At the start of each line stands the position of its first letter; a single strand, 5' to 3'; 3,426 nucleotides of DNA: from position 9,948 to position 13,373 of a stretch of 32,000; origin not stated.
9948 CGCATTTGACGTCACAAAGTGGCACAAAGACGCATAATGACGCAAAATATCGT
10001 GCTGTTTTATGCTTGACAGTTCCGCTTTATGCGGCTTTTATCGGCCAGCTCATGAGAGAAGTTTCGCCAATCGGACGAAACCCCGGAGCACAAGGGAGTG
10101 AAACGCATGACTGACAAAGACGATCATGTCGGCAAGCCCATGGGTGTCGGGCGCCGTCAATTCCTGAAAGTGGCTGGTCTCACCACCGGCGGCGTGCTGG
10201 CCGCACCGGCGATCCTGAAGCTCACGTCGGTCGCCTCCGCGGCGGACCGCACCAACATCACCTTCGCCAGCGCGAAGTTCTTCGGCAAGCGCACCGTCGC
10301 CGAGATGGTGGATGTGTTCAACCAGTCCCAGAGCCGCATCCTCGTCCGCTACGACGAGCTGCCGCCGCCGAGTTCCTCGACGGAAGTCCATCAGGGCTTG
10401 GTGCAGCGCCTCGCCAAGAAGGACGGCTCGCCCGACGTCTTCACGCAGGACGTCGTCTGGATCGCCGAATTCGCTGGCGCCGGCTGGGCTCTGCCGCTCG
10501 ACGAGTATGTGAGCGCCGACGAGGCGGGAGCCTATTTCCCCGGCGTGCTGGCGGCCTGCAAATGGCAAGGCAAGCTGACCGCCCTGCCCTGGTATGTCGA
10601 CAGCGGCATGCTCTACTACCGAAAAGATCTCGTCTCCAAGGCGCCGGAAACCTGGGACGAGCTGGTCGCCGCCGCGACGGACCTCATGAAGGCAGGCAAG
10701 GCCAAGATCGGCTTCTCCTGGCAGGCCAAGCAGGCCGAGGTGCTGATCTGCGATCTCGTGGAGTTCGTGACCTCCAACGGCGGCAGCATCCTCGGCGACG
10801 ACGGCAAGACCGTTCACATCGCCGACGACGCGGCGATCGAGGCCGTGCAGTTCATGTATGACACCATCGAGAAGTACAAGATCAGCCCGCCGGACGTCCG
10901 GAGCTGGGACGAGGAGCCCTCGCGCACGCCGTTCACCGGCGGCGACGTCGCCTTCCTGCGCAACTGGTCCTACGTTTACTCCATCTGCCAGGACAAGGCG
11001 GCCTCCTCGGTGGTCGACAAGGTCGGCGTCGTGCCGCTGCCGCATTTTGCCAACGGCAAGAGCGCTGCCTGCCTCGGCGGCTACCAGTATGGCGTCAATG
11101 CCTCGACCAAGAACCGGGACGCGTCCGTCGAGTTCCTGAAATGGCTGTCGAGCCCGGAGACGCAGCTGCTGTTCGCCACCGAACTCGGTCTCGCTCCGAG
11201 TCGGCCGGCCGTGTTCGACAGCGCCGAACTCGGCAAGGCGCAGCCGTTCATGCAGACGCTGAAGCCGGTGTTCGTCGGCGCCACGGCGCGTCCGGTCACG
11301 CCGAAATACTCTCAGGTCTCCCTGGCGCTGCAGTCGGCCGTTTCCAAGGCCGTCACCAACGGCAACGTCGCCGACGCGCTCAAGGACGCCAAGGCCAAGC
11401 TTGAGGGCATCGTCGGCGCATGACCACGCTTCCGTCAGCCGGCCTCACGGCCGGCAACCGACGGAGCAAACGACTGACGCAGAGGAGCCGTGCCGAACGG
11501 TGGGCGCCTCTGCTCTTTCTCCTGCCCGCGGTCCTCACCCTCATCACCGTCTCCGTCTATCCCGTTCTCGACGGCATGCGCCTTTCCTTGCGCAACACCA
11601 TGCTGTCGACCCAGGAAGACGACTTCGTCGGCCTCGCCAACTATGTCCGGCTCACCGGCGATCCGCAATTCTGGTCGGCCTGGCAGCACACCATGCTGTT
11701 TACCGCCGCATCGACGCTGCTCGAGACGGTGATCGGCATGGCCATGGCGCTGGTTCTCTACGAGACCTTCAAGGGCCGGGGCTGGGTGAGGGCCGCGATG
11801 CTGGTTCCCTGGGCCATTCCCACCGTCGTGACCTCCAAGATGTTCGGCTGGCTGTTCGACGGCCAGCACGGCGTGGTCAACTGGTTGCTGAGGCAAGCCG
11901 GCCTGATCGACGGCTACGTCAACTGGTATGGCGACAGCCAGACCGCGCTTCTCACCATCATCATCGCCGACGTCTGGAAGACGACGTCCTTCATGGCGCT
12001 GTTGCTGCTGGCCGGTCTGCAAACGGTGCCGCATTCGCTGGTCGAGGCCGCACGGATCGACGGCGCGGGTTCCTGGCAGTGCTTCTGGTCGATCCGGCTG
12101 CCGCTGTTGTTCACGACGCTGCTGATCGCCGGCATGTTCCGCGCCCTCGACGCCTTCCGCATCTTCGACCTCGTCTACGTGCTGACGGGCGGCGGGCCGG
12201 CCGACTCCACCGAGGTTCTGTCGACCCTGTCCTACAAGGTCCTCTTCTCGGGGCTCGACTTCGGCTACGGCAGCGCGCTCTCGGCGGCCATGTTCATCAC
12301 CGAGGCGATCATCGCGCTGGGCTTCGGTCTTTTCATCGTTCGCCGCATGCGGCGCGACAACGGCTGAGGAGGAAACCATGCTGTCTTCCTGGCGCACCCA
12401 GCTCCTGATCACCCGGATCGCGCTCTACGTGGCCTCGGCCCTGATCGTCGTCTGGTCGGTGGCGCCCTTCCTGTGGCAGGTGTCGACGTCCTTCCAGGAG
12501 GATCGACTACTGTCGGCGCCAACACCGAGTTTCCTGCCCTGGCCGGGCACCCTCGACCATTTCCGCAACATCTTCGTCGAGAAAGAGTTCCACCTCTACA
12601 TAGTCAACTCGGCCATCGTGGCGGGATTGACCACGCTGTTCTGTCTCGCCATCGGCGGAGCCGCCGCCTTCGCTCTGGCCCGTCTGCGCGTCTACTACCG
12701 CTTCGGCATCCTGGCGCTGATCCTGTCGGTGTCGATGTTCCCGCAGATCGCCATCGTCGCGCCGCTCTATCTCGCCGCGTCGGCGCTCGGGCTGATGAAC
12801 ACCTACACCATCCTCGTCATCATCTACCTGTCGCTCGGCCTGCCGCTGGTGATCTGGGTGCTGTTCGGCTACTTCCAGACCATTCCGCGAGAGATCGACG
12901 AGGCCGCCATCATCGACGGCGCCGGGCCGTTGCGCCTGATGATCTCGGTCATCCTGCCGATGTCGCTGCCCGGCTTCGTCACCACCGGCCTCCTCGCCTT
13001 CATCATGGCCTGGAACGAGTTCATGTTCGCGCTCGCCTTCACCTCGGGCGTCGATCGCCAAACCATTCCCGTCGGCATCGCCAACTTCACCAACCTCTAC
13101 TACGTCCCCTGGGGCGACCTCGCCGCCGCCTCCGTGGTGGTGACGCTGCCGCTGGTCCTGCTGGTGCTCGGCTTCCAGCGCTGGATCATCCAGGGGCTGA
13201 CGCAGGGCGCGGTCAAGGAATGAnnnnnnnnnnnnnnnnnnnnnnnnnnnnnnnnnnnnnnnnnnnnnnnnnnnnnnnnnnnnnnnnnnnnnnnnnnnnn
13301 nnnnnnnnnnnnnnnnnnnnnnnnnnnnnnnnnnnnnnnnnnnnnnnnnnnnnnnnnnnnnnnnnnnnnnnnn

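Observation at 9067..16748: DeoR-controlled ABC operon with an archaeal-type ADP-dependent sugar kinase and a class I aldolase: candidate uncharacterised import-phosphorylate-cleave pathway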

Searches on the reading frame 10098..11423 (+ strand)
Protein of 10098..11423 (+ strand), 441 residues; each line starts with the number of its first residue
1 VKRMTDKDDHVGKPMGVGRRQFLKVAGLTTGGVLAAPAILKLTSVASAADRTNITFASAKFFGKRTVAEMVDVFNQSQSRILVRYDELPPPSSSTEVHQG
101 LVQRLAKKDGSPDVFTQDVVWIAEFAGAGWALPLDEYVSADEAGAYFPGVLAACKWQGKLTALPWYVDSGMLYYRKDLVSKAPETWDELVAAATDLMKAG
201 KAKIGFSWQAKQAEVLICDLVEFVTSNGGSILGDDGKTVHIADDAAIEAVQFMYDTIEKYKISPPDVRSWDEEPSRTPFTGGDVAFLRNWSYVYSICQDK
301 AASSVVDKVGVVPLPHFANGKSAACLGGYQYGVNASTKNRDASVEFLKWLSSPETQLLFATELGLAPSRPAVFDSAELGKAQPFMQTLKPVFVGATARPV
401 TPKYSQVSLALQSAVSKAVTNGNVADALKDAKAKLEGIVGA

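Call 5: search_protein_families(library=pfam, proteins=[window:10098-11423:+], max_evalue=0.01)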
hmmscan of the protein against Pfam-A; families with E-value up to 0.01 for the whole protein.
window:10098-11423:+ (441 aa): 2 families
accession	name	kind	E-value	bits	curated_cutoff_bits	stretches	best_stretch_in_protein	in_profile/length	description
PF01547.30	SBP_bac_1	-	5e-44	151.9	26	1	92-356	31-306/307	Bacterial extracellular solute-binding protein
PF13416.11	SBP_bac_8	-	5e-34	118.8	27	1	92-378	19-271/279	Bacterial extracellular solute-binding protein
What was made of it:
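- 10107..11423 (+): CUT1-type periplasmic solute-binding protein with a twin-arginine signal (the ORF could also start at GTG 10098). SBP_bac_1, E 5e-44 (call 5).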

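Call 6: search_protein_families(library=ncbifam, proteins=[window:10098-11423:+], max_evalue=0.01)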
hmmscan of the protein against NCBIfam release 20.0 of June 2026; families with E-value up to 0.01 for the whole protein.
window:10098-11423:+ (441 aa): 5 families
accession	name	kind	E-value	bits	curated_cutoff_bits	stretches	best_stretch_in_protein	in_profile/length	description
NF007011.0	PRK09474.1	equivalog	1.3e-19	70.3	291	1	103-435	74-394/396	maltose/maltodextrin ABC transporter substrate-binding protein MalE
NF053763.1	ABCarbgalBndGanS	equivalog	3.8e-07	29.2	700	1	143-246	121-226/420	galactooligosaccharide ABC transporter substrate-binding protein GanS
TIGR03851.1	chitin_NgcE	equivalog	4.6e-06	25.8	399.65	1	147-360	140-361/450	N-acetylglucosamine/diacetylchitobiose ABC transporter substrate-binding protein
NF008211.0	PRK10974.1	equivalog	0.00013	20.7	411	1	157-383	135-363/439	sn-glycerol-3-phosphate ABC transporter substrate-binding protein UgpB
TIGR04541.1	thiaminase_BcmE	equivalog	0.0034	16.3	175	1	113-178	78-142/381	thiamine pyridinylase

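Call 40: search_solved_structures(query=window:10098-11423:+, max_evalue=0.00001)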
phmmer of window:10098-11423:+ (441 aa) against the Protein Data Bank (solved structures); distinct sequences matched with E-value up to 0.00001: 487 (the best 60 are shown).
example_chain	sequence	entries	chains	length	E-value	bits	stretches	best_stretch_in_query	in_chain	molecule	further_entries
1eu8_A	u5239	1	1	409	2.9e-75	257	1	93-435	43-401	TREHALOSE/MALTOSE BINDING PROTEIN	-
6dtq_A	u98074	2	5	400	2.7e-71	244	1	67-440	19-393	maltose-binding protein MalE3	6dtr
7nbz_A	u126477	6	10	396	2.6e-48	168.3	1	101-420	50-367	Sulfoquinovosyl binding protein | Sulfoquinovosyl glycerol-binding protein SmoF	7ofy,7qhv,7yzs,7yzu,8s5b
6jaz_A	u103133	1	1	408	3.8e-47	164.4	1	63-438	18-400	ABC transporter, periplasmic substrate-binding protein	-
6jar_A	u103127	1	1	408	4.3e-47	164.2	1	62-438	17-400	ABC transporter, periplasmic substrate-binding protein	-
6j9w_A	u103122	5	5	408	5.5e-47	163.9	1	63-438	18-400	ABC transporter, periplasmic substrate-binding protein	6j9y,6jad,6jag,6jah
6jb0_A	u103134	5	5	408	1.9e-46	162.1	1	63-438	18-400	ABC transporter, periplasmic substrate-binding protein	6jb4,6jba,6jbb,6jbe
6jam_A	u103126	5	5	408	3.4e-46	161.3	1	63-438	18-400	ABC transporter, periplasmic substrate-binding protein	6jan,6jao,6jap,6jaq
6jal_A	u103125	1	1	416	3.6e-46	161.2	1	62-438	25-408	ABC transporter, periplasmic substrate-binding protein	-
6jai_A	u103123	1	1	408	7.2e-46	160.2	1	63-438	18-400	ABC transporter, periplasmic substrate-binding protein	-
7ape_A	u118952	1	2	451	4e-38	134.7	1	94-313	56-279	Lipoprotein (Sugar-binding) lpqY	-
7wcj_A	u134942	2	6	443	3.6e-37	131.5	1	89-315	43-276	Trehalose-binding lipoprotein LpqY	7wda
8ja7_E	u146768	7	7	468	3.7e-37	131.5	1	77-315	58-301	Trehalose-binding lipoprotein LpqY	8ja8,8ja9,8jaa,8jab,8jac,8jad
7cae_E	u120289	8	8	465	9.4e-35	123.6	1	91-302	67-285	Bacterial extracellular solute-binding protein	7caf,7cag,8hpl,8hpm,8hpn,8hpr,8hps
3k01_A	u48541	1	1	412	9.9e-30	107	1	63-401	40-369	Acarbose/maltose binding protein GacH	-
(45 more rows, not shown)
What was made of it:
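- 10107..11423 (+): Best solved relatives: T. litoralis trehalose/maltose-binding protein 1eu8 (E 3e-75), Thermotoga MalE3, and the sulfoquinovosyl-glycerol binder SmoF (call 40).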

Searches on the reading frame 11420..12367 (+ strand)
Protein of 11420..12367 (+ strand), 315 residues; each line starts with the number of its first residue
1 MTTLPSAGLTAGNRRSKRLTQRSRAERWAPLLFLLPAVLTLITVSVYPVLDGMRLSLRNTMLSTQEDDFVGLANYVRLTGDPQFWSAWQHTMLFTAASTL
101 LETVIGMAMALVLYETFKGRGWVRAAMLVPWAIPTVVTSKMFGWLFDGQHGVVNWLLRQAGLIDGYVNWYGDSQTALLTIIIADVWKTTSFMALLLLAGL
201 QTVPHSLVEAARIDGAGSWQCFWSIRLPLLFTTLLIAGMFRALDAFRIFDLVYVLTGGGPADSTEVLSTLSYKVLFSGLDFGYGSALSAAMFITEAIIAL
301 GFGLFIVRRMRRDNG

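Call 5: search_protein_families(library=pfam, proteins=[window:11420-12367:+], max_evalue=0.01)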
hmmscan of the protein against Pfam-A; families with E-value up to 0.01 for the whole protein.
window:11420-12367:+ (315 aa): 1 family
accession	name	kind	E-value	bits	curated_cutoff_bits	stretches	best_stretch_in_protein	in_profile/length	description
PF00528.27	BPD_transp_1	-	2.2e-18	67.1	26.4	1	103-311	2-183/184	Binding-protein-dependent transport system inner membrane component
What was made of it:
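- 11420..12367 (+): ABC permease (MalF/UgpA-like). BPD_transp_1 (call 5).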

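Call 6: search_protein_families(library=ncbifam, proteins=[window:11420-12367:+], max_evalue=0.01)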
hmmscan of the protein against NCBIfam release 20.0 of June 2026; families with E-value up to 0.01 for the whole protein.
window:11420-12367:+ (315 aa): 33 families (the best 25 are shown)
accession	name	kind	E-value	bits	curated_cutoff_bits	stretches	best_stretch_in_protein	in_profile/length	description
NF040931.1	ABC_arch_GlcT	equivalog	1.4e-34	120.1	360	1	40-309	7-274/278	glucose ABC transporter permease GlcT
NF007852.0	PRK10561.1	equivalog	4e-34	118.8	335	1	25-294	9-276/295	sn-glycerol-3-phosphate ABC transporter permease UgpA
NF008232.0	PRK10999.1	equivalog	4e-29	101.7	392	1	69-299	264-508/520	maltose ABC transporter permease MalF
NF011624.0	PRK15050.1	equivalog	1.6e-19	70.2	247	1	17-309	11-283/297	2-aminoethylphosphonate ABC transporter permease subunit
TIGR00969.1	3a0106s02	subfamily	3.1e-16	59.7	240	1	71-238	46-204/272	sulfate ABC transporter permease subunit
TIGR03262.1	PhnU2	equivalog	4.5e-16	58.6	593.25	1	57-311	26-261/546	putative 2-aminoethylphosphonate ABC transporter permease subunit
TIGR01581.1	Mo_ABC_porter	hypoth_equivalog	4.5e-13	49.2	210.3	1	79-240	14-166/225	ABC transporter permease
NF007044.0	PRK09497.1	equivalog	5e-13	49.2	348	1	60-298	34-267/285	spermidine/putrescine ABC transporter permease PotB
TIGR02140.1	permease_CysW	equivalog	9.1e-13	48.3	329.1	1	70-260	31-212/261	sulfate ABC transporter permease subunit CysW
NF008208.0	PRK10971.1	equivalog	9.6e-13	48.2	415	1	71-307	43-268/277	sulfate/thiosulfate ABC transporter permease CysT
NF007963.0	PRK10683.1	equivalog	1.8e-12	47.3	489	1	28-294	39-297/317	putrescine ABC transporter permease PotH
NF006955.0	PRK09433.2-3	equivalog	2.3e-12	46.3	801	1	73-290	40-248/543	thiamine/thiamine pyrophosphate ABC transporter permease ThiP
TIGR02139.1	permease_CysT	equivalog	6.7e-12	45.6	246.1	1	70-299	34-252/265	sulfate ABC transporter permease subunit CysT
TIGR03226.1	PhnU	equivalog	7e-11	42.1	283.45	1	23-310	35-303/311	2-aminoethylphosphonate ABC transporter permease subunit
TIGR02141.1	modB_ABC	equivalog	3.5e-10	39.9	182.6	1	92-277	4-179/208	molybdate ABC transporter permease subunit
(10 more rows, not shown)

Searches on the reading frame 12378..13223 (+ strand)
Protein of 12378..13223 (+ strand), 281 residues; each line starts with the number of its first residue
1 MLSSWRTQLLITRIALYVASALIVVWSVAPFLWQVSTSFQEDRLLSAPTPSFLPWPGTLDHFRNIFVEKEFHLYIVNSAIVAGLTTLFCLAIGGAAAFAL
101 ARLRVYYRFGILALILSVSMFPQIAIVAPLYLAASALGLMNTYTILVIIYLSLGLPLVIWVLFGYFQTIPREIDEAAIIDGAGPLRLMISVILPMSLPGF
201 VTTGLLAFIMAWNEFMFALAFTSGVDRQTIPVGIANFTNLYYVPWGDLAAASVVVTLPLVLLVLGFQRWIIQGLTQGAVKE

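Call 5: search_protein_families(library=pfam, proteins=[window:12378-13223:+], max_evalue=0.01)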
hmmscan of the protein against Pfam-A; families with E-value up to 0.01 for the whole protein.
window:12378-13223:+ (281 aa): 1 family
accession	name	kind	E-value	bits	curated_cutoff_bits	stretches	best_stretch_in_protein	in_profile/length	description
PF00528.27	BPD_transp_1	-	2.6e-14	53.8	26.4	1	96-274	8-182/184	Binding-protein-dependent transport system inner membrane component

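Call 6: search_protein_families(library=ncbifam, proteins=[window:12378-13223:+], max_evalue=0.01)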
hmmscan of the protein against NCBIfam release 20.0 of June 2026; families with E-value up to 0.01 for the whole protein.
window:12378-13223:+ (281 aa): 21 families
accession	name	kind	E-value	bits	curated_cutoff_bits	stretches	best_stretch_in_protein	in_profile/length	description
NF008231.0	PRK10998.1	equivalog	2.8e-35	122.3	261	1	72-281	82-296/296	maltose ABC transporter permease MalG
NF040932.1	ABC_arch_GlcU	equivalog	1.9e-25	90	340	1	18-275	8-265/272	glucose ABC transporter permease GlcU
NF008210.0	PRK10973.1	equivalog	2.1e-19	70.3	297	1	15-276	14-278/281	sn-glycerol-3-phosphate ABC transporter permease UgpE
NF007047.0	PRK09500.1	equivalog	1.4e-12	47.7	326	1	22-264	13-247/257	spermidine/putrescine ABC transporter permease PotC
NF011624.0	PRK15050.1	equivalog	2.5e-12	46.5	247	1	137-264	155-277/297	2-aminoethylphosphonate ABC transporter permease subunit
TIGR01581.1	Mo_ABC_porter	hypoth_equivalog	1.3e-11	44.4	210.3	1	61-256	9-216/225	ABC transporter permease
NF006939.0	PRK09421.1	equivalog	2e-10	40.5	262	1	143-271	93-221/230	molybdate ABC transporter permease subunit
NF007044.0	PRK09497.1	equivalog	2.1e-10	40.6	348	2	134-264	141-269/285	spermidine/putrescine ABC transporter permease PotB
TIGR02141.1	modB_ABC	equivalog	3.2e-10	40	182.6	1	80-264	5-199/208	molybdate ABC transporter permease subunit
TIGR03226.1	PhnU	equivalog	2.9e-08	33.5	283.45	1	155-257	191-290/311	2-aminoethylphosphonate ABC transporter permease subunit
NF040931.1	ABC_arch_GlcT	equivalog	1.4e-07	31.4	360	1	99-270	108-276/278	glucose ABC transporter permease GlcT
NF008232.0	PRK10999.1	equivalog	3.6e-07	29.3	392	1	144-227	376-459/520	maltose ABC transporter permease MalF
TIGR02139.1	permease_CysT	equivalog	3.4e-05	23.6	246.1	1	138-263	125-253/265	sulfate ABC transporter permease subunit CysT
NF040733.1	ABC_perm_U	equivalog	4.6e-05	23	295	1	73-216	58-193/251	ABC transporter permease subunit SaoP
NF043073.1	MMSYN1_0195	equivalog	7.7e-05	21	1250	1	59-224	43-207/1021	spermidine/putrescine ABC transporter permease/substrate-binding protein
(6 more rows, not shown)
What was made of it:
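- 12378..13223 (+): ABC permease (MalG/UgpE-like). NCBIfam MalG 122 bits, below cutoff (call 6).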
